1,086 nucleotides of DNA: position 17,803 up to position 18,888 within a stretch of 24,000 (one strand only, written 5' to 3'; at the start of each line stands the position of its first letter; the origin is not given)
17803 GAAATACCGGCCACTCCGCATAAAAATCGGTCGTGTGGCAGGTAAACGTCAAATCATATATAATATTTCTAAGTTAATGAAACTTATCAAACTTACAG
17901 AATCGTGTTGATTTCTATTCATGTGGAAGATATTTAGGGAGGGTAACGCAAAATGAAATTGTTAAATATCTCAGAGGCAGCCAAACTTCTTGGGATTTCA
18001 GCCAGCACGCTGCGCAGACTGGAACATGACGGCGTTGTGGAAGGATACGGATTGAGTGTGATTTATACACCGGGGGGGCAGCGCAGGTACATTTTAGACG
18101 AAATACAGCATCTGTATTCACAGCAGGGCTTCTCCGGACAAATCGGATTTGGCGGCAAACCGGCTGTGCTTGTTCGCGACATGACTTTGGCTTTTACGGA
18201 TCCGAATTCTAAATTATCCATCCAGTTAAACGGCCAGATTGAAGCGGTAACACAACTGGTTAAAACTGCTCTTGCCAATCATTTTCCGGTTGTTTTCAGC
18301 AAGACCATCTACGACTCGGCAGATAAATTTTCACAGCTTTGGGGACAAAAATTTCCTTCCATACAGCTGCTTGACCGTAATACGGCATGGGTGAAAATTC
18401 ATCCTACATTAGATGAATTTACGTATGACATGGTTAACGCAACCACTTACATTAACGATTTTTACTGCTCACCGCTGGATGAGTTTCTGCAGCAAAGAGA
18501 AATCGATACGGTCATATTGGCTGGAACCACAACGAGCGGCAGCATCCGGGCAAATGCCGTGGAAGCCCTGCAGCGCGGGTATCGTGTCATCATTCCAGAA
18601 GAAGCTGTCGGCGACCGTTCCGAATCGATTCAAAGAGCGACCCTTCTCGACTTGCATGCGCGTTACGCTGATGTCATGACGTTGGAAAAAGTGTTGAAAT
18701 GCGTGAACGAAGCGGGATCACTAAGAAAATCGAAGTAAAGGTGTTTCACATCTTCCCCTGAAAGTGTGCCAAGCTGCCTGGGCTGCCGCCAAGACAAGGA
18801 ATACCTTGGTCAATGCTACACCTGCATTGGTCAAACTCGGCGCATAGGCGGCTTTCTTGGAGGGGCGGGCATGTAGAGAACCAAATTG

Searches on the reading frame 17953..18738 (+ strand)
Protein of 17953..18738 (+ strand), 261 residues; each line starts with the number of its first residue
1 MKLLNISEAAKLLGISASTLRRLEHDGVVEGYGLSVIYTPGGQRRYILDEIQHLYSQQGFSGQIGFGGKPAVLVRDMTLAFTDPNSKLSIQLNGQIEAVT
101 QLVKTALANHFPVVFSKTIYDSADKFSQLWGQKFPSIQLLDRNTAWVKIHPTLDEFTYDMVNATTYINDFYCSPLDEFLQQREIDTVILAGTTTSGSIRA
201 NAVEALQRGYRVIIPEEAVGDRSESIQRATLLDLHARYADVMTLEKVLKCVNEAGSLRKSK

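Call 6: search_protein_families(library=ncbifam, proteins=[window:17953-18738:+])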
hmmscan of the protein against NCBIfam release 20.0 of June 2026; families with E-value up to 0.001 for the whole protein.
window:17953-18738:+ (261 aa): 6 families
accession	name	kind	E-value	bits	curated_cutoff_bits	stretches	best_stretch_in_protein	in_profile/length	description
NF008517.0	PRK11440.1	equivalog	2e-09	37.6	195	1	143-250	80-187/188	hydrolase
NF050097.1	BiurAmidohydBiuH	equivalog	8.7e-07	28.6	370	1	130-231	97-198/221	biuret amidohydrolase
NF047375.1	HeatShock_HspR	equivalog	4.7e-05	23.3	105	1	3-63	3-58/92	heat shock protein transcriptional repressor HspR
TIGR01764.1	excise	domain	0.00012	22.3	28.8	1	4-31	2-29/49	excisionase family DNA-binding protein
TIGR03614.1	RutB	equivalog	0.00057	19.6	377.95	0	152-252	119-220/226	pyrimidine utilization protein B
NF033787.1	HTH_BldC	subfamily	0.00089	19.1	77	0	3-54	2-48/49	BldC family transcriptional regulator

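Call 7: search_protein_families(library=pfam, proteins=[window:17953-18738:+])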
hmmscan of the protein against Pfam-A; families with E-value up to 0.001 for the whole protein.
window:17953-18738:+ (261 aa): 4 families
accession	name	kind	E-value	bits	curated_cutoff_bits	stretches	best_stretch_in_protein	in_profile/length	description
PF00857.26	Isochorismatase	-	2.8e-23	83.3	27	1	71-245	2-174/175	Isochorismatase domain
PF00376.29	MerR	-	8.3e-07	29.2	28.2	1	5-46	1-38/38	MerR family regulatory protein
PF12728.13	HTH_17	-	3.8e-06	27.5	27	1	3-56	1-48/51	Helix-turn-helix domain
PF02954.25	HTH_8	-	0.00011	22.3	22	1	5-22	20-37/42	Bacterial regulatory protein, Fis family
